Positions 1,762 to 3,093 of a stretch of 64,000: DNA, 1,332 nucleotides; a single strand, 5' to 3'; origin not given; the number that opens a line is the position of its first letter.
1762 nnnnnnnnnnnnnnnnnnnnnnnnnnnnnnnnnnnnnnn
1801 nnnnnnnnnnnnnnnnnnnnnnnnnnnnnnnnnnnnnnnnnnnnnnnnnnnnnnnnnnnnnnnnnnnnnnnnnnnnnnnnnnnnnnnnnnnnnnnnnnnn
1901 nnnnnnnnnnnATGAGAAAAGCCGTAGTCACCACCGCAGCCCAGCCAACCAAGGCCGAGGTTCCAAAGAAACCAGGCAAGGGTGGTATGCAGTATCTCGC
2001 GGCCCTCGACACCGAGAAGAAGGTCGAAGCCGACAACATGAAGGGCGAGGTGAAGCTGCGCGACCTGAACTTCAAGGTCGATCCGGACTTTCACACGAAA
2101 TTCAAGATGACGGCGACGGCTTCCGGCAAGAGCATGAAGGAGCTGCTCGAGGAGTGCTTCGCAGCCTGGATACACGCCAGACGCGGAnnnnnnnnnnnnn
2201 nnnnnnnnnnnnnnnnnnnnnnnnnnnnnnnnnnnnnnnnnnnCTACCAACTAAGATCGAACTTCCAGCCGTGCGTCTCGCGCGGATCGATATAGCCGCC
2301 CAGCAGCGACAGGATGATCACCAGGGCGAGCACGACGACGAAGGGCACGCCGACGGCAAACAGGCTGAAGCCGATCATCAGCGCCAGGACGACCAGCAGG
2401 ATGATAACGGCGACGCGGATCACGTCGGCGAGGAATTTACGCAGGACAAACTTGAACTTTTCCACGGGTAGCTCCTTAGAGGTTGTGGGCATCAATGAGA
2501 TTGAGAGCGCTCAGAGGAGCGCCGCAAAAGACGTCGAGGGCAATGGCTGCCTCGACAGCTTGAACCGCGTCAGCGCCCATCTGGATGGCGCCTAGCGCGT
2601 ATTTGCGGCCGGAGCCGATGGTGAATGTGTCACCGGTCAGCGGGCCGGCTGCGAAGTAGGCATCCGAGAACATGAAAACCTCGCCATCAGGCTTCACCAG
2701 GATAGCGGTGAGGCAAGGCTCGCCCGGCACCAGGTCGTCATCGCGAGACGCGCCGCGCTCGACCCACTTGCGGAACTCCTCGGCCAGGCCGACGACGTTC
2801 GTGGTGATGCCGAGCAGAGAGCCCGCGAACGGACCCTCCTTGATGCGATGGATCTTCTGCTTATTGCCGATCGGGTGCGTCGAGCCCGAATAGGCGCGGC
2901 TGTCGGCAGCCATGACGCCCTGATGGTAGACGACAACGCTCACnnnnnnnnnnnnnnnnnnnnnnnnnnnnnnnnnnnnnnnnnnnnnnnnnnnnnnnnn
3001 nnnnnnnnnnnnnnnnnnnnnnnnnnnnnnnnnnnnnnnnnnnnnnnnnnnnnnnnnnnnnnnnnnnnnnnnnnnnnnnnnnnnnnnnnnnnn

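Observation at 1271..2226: ParA + ribbon-helix-helix partition-like cassette in a phage replication region (possible phage-plasmid lifestyle)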

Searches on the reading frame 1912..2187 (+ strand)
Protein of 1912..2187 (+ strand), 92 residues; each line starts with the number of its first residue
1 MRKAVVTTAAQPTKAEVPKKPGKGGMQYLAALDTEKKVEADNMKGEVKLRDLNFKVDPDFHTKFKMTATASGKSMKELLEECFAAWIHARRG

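Call 3: search_protein_families(library=pfam, proteins=[window:1912-2187:+], max_evalue=0.01)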
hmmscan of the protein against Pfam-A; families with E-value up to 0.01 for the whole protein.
window:1912-2187:+ (92 aa): 1 family
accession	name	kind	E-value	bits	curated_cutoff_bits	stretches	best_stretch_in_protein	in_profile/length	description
PF09274.16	ParG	-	0.0014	19.2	21.4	1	26-88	13-73/76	ParG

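Call 49: search_solved_structures(query=window:1912-2187:+, max_evalue=10, show_alignments=2)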
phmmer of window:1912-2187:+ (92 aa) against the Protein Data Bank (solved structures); distinct sequences matched with E-value up to 10: 9.
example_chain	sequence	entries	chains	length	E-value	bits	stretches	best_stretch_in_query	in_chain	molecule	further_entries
1p94_A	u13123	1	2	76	0.021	18.5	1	32-88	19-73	plasmid partition protein ParG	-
5wdi_A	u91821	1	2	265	0.097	16.4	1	48-87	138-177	Ubiquitin-associated and SH3 domain-containing protein A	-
9d5n_I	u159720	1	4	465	0.63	13.8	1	20-70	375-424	Cilia- and flagella-associated protein 45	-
8g3d_1J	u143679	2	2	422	1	13.1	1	7-74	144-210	CFAP21A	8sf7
8g2z_1J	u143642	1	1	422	1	13.1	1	7-74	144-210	CFAP21A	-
5ie0_A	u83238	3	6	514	1.9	12.3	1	7-53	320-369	Oxalate--CoA ligase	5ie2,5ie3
6kyc_A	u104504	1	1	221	6.3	10.6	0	38-87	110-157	Putative peptidase C60B, sortase B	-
6kyd_A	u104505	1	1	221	6.3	10.6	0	38-87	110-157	Putative peptidase C60B, sortase B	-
5gyj_A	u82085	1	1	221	6.3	10.6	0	38-87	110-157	Putative peptidase C60B, sortase B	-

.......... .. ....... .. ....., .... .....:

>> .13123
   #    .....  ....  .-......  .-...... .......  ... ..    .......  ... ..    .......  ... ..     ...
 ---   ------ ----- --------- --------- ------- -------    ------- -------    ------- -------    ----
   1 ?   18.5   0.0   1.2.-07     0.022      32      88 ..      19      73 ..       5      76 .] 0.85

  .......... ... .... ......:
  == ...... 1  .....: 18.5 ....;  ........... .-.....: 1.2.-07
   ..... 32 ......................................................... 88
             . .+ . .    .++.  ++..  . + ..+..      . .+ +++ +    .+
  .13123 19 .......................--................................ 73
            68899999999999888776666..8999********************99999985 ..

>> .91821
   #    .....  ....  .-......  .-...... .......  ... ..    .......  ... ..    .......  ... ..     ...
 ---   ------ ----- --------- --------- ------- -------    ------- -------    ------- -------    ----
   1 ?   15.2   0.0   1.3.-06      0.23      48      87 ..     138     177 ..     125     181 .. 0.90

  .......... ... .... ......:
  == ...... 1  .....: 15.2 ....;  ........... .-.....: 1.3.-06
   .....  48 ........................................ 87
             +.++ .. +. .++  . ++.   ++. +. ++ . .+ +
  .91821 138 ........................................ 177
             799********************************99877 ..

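Call 50: find_homologous_proteins(query=window:1912-2187:+, max_evalue=0.001)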
Query window:1912-2187:+ (92 aa): 32 proteins with E <= 0.001 among 35 candidates.
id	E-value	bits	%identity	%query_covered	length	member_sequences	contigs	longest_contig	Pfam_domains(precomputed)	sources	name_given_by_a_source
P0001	5.3e-54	198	100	100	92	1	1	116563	-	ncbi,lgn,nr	ncbi:hypothetical protein EV128_12564 [Rhizobium azibense]|nr:hypothetical protein EV128_12564 [Rhiz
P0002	7.8e-29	117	68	100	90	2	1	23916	-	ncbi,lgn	-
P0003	1.6e-27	113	73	87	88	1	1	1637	-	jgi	jgi:predicted HicB family RNase H-like nuclease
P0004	2.9e-25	106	60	100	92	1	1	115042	-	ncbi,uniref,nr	ncbi:hypothetical protein B7L88_gp091 [Rhizobium phage RHEph10]|uniref:hypothetical protein n=1 Tax=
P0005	1.2e-24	104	63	96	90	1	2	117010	-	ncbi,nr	ncbi:hypothetical protein EVC20_021 [Rhizobium phage RHph_Y2_17_1]|nr:hypothetical protein EVC19_021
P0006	2.9e-24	103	65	82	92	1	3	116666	-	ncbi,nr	ncbi:hypothetical protein EVB78_019 [Rhizobium phage RHph_N1_15]|nr:hypothetical protein EVB77_019 [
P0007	2.9e-24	103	69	87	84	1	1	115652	-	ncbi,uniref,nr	ncbi:hypothetical protein [Pararhizobium qamdonense]|uniref:hypothetical protein n=1 Tax=Pararhizobi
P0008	1.7e-23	100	65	87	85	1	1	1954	-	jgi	jgi:hypothetical protein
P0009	6.7e-23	98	57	99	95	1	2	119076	-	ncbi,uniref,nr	ncbi:hypothetical protein HJA82_28920 [Rhizobium bangladeshense]|uniref:hypothetical protein n=1 Tax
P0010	1.5e-22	97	59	92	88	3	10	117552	-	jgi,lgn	jgi:predicted HicB family RNase H-like nuclease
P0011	2.3e-22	97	65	88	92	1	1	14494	PF20605.5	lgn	-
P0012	4.4e-20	89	52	97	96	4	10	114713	-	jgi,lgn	jgi:predicted HicB family RNase H-like nuclease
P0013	5.5e-16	76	50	92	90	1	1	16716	-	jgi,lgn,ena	-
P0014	8.9e-12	63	51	79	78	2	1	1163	-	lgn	-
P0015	1.9e-10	59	45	87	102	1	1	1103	-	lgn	-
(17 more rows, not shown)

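Call 52: find_encoding_contigs(protein=P0001, flank=10000, max_places=6)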
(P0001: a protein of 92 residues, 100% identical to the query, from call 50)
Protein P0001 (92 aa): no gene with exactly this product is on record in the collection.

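Call 53: find_encoding_contigs(protein=P0009, flank=3000, max_places=4)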
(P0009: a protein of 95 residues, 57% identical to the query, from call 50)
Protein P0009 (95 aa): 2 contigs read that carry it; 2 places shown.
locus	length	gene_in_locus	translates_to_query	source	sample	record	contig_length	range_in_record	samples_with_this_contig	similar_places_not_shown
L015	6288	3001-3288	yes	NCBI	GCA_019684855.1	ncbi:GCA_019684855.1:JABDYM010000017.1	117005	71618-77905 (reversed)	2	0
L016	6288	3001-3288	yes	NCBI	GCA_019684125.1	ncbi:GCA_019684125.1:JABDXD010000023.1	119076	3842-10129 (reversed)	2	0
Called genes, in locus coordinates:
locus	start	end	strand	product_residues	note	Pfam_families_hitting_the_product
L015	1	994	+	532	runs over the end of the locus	PF21241:UvsW_N (faint), PF00270:DEAD (faint), PF04851:ResIII, PF16203:ERCC3_RAD25_C (faint), PF00271:Helicase_C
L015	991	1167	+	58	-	-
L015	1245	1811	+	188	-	-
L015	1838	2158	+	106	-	-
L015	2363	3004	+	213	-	PF01656:CbiA (weak), PF10609:ParA (weak), PF13614:AAA_31 (weak)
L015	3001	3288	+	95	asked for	-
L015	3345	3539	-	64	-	-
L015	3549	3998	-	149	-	-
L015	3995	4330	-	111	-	PF24729:Acb2_Tad1_hairpin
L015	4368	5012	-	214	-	-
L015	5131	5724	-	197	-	-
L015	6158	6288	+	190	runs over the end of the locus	-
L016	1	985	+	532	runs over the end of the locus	PF21241:UvsW_N (faint), PF00270:DEAD (faint), PF04851:ResIII, PF16203:ERCC3_RAD25_C (faint), PF00271:Helicase_C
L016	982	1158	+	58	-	-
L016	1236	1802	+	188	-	-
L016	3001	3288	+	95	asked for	-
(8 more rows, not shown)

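Call 54: list_cluster_members(proteins=[P0001, P0002, P0010, P0012, P0013])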
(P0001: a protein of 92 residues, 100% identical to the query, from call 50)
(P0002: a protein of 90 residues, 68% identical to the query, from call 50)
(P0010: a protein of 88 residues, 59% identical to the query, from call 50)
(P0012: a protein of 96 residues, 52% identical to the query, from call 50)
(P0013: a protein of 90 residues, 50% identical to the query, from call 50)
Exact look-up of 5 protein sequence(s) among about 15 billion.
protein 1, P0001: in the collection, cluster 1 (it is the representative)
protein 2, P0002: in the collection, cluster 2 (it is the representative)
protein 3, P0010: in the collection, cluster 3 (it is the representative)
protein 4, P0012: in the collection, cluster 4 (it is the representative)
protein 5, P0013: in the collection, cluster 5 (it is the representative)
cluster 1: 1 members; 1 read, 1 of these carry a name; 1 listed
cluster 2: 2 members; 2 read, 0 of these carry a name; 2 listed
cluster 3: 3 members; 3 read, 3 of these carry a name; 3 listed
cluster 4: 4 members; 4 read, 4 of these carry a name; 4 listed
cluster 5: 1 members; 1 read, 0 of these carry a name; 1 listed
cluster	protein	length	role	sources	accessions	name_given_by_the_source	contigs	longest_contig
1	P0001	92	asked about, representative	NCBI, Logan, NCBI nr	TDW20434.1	hypothetical protein EV128_12564 [Rhizobium azibense]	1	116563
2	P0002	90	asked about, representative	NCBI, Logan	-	-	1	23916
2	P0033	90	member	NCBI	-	-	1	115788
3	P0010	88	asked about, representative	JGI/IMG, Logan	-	predicted HicB family RNase H-like nuclease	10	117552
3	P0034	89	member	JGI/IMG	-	predicted HicB family RNase H-like nuclease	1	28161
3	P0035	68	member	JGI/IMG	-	predicted HicB family RNase H-like nuclease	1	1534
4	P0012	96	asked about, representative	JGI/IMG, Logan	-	predicted HicB family RNase H-like nuclease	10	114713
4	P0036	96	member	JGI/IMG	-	predicted HicB family RNase H-like nuclease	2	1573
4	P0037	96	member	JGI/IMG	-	predicted HicB family RNase H-like nuclease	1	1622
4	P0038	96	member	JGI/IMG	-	hypothetical protein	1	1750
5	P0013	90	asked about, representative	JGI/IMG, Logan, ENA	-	-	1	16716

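Call 58: search_solved_structures(query=A2, max_evalue=1, show_alignments=2)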
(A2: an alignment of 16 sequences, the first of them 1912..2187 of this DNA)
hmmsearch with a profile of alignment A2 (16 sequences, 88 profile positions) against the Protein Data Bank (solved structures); distinct sequences matched with E-value up to 1: 5.
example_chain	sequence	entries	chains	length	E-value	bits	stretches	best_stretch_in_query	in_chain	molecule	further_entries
1p94_A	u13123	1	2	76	0.00048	24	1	40-84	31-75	plasmid partition protein ParG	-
2bnw_A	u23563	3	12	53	0.0047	20.8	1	37-84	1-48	ORF OMEGA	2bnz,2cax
1irq_A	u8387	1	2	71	0.019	18.9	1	40-84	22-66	omega transcriptional repressor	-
4aai_A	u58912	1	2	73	0.12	16.3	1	43-86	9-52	ORF E73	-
2kel_A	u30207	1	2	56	0.52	14.3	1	46-85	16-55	Uncharacterized protein 56B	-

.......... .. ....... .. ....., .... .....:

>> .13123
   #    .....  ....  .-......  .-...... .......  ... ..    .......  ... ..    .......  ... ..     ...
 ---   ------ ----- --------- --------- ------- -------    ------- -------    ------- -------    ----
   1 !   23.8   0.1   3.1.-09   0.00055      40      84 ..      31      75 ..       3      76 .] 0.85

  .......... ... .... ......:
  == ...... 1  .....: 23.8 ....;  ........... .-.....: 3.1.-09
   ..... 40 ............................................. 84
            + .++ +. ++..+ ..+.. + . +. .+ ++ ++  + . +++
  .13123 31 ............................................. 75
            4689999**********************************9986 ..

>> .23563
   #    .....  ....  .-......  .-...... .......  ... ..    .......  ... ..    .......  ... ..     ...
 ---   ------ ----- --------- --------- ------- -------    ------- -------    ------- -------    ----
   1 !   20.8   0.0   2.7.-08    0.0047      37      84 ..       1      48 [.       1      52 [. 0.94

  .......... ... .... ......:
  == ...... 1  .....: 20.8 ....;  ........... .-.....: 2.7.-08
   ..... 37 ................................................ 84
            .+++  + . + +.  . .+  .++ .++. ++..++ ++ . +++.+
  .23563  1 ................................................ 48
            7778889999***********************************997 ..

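Call 59: search_protein_families(library=pfam, alignment_id=A2, max_evalue=0.05)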
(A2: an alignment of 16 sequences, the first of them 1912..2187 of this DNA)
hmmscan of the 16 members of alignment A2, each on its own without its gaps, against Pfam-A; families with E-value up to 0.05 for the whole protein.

A. member 1, window:1912-2187:+ (92 aa): 4 families
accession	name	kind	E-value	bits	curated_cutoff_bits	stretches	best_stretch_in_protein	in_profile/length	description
PF09274.16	ParG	-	0.0014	19.2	21.4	1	26-88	13-73/76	ParG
PF23807.1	RHH_10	-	0.01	16.5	27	1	51-81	25-55/84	Ribbon-helix-helix protein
PF07764.18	Omega_Repress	-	0.015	16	33.3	1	44-81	16-52/59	Omega Transcriptional Repressor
PF05534.18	HicB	-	0.029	14.7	21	0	52-77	20-45/51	HicB family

B. families by the number of members that match (of 16 scanned): 11 families
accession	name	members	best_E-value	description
PF23807.1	RHH_10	9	3e-05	Ribbon-helix-helix protein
PF09274.16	ParG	9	0.00032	ParG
PF05534.18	HicB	8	0.0082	HicB family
PF07764.18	Omega_Repress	4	0.0016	Omega Transcriptional Repressor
PF20605.4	Antitox_RHH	3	0.0006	Antitoxin-like ribbon-helix-helix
PF11725.13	AvrE_T3Es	1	0.0028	AvrE-family Type-III effector proteins (T3Es)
PF01163.29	RIO1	1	0.0072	RIO domain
PF16770.11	RTT107_BRCT_5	1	0.022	Regulator of Ty1 transposition protein 107 BRCT domain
PF22513.2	FitA-like_RHH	1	0.022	Antitoxin FitA-like, ribbon-helix-helix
PF00668.25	Condensation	1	0.04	Condensation domain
PF09386.16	ParD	1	0.047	Antitoxin ParD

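Call 60: predict_structure(alignment_id=A1)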
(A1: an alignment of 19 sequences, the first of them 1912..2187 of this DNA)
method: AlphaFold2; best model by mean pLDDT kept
length: 92 residues; sequences in the alignment: 19
mean_pLDDT: 70.2   pTM: 0.37
mean pLDDT of the five models: 70.2, 67.3, 66.7, 66.7, 65.0
residues with pLDDT >= 90: 29; 70-90: 8; 50-70: 45; < 50: 10
segments of 3 or more residues with pLDDT < 50: 1-10
pLDDT, mean of each block of 10 residues (from residue 1): 44 63 57 56 59 75 93 93 93 68
secondary structure, 60 per line:
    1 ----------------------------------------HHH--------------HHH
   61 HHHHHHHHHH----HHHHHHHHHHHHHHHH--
elements in order: H58-70 H75-90

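Call 65: fold_search(model_id=the predicted structure, library=pdb)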
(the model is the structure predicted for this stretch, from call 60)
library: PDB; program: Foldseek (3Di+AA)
matches with E <= 10: 78; with E <= 0.001: 0
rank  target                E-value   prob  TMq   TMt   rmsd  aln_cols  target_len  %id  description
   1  1p94_MODEL_1_A        2.9e-01  0.99  0.38  0.46   1.8        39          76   23  NMR Structure of ParG symmetric dimer (released 2004-01-13)
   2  2rbf_A                9.2e-01  0.97  0.40  0.81   0.8        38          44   16  Structure of the ribbon-helix-helix domain of Escherichia coli PutA (PutA52) complexed with operator DNA (O2) (released 2008-07-29)
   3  6iya_C                9.2e-01  0.93  0.38  0.73   1.1        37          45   16  Structure of the DNA binding domain of antitoxin CopASO (released 2019-01-16)
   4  2gpe_B                1.1e+00  0.96  0.39  0.77   0.7        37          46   16  Structure of the DNA-binding domain of E. Coli Proline Utilization A (PUTA) (released 2007-02-20)
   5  6iya_A                1.2e+00  0.89  0.38  0.69   1.1        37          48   16  Structure of the DNA binding domain of antitoxin CopASO (released 2019-01-16)
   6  6iya_D                1.5e+00  0.87  0.38  0.70   1.0        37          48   16  Structure of the DNA binding domain of antitoxin CopASO (released 2019-01-16)
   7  2gpe_D                1.6e+00  0.90  0.40  0.75   0.8        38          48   16  Structure of the DNA-binding domain of E. Coli Proline Utilization A (PUTA) (released 2007-02-20)
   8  6iya_F                1.8e+00  0.77  0.37  0.65   1.2        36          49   17  Structure of the DNA binding domain of antitoxin CopASO (released 2019-01-16)
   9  2ay0_C                2.0e+00  0.84  0.36  0.74   0.6        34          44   15  Structure of the Lys9Met mutant of the E. coli Proline Utilization A (PutA) DNA-binding domain. (released 2006-08-15)
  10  1par_A                2.0e+00  0.33  0.35  0.55   7.8        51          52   20  DNA RECOGNITION BY BETA-SHEETS IN THE ARC REPRESSOR-OPERATOR CRYSTAL STRUCTURE (released 1994-07-31)
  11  8ypj_A                2.9e+00  0.54  0.34  0.59   2.1        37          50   24  Cyrstal structure of the MazE-mt10 Antitoxin from Mycobacterium tuberculosis (released 2024-05-15)
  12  9kkd_B                3.1e+00  0.57  0.39  0.78   3.2        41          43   20  the structure of StnY (released 2025-11-19)
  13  8u12_A                3.1e+00  0.54  0.34  0.59   1.7        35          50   26  Crystal Structure of Antitoxin Protein Rv0298 of Type II Toxin-antitoxin Systems from Mycobacterium tuberculosis (released 2023-09-27)
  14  9kkd_A                3.6e+00  0.51  0.38  0.74   3.2        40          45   20  the structure of StnY (released 2025-11-19)
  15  7ak7_E                3.6e+00  0.35  0.35  0.43   2.2        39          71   31  Structure of Salmonella TacT2 toxin bound to TacA2 antitoxin (released 2021-08-18)
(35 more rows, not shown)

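Call 74: search_protein_families(library=ncbifam, proteins=[window:1912-2187:+], max_evalue=0.01)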
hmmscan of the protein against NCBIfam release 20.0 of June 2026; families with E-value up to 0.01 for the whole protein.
window:1912-2187:+ (92 aa): 0 families

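Call 75: search_protein_families(library=phrogs, proteins=[window:1912-2187:+], max_evalue=0.001)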
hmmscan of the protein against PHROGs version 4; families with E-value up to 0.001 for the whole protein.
window:1912-2187:+ (92 aa): 1 family
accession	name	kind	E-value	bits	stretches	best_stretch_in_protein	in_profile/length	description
phrog_6024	-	unknown function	5.7e-08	34.2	1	18-83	4-72/80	-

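Call 90: find_encoding_contigs(protein=P0002, flank=10000, max_places=3)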
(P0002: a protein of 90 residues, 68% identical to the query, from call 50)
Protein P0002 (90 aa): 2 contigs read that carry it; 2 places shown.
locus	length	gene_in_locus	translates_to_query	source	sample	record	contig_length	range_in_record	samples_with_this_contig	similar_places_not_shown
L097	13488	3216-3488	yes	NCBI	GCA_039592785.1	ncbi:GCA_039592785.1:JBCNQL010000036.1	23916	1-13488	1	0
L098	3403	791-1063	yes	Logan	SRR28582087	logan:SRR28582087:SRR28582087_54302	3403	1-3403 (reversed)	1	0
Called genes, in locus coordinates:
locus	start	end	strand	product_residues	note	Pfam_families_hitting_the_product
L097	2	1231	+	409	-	?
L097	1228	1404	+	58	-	-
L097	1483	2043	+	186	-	-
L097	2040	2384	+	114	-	-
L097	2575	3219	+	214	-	PF01656:CbiA (weak), PF09140:MipZ (faint), PF10609:ParA (weak), PF13614:AAA_31 (faint)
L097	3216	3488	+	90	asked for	-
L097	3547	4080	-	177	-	-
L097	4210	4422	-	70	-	-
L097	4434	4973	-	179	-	-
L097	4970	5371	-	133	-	PF24729:Acb2_Tad1_hairpin (weak)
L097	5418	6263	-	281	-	-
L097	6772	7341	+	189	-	-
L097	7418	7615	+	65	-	-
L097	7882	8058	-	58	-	-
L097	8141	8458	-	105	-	-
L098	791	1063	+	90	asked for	-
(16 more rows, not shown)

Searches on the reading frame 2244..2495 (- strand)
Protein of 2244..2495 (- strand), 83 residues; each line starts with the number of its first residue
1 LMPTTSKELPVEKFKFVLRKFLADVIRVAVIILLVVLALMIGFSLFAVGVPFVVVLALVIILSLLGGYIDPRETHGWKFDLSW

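Call 3: search_protein_families(library=pfam, proteins=[window:2244-2495:-], max_evalue=0.01)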
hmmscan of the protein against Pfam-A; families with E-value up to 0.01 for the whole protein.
window:2244-2495:- (83 aa): 1 family
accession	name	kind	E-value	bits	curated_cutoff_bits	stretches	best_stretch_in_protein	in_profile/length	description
PF01769.21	MgtE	-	0.0062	17.2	27.6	1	12-80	32-101/125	Divalent cation transporter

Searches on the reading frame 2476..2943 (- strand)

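Call 3: search_protein_families(library=pfam, proteins=[window:2476-2943:-], max_evalue=0.01)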
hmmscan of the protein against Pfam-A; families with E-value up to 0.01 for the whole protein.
window:2476-2943:- (155 aa): 0 families

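Call 75: search_protein_families(library=phrogs, proteins=[window:2476-2943:-], max_evalue=0.001)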
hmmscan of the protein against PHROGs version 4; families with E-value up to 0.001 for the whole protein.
window:2476-2943:- (155 aa): 1 family
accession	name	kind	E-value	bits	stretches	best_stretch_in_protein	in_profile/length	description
phrog_1040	-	other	1.1e-30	108.2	1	1-145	14-152/277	peptidase HslV family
